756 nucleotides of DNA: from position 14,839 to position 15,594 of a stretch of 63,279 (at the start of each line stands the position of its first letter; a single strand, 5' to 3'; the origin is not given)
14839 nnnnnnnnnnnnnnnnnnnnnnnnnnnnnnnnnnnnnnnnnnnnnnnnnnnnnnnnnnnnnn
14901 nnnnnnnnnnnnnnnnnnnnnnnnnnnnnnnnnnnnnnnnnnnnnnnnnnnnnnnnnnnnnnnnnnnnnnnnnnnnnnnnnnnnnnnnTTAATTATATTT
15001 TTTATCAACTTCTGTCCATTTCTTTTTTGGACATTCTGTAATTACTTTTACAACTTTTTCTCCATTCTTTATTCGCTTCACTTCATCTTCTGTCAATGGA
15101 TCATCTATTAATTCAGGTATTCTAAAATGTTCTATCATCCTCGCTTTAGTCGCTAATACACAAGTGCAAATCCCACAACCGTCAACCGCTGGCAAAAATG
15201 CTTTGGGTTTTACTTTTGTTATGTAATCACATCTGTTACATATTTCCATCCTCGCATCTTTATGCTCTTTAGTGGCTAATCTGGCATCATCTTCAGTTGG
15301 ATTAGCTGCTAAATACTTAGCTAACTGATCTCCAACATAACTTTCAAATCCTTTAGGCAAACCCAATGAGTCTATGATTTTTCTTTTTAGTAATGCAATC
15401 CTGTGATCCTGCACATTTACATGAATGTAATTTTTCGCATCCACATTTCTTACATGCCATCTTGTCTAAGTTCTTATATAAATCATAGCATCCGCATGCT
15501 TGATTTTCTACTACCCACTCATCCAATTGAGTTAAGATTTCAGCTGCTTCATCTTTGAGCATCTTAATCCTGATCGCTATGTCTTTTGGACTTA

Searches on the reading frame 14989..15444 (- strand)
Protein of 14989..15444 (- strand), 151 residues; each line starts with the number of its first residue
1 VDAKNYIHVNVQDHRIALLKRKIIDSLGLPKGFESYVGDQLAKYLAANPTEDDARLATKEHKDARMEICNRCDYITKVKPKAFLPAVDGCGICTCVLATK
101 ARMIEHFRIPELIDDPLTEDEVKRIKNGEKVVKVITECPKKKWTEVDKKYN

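Call 87: search_protein_families(library=phrogs, proteins=[window:14989-15444:-], max_evalue=0.001)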
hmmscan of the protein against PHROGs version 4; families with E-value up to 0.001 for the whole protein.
window:14989-15444:- (151 aa): 1 family
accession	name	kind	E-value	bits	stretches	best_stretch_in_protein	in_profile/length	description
phrog_13558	-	unknown function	1.8e-05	25.7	1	52-103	15-58/69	-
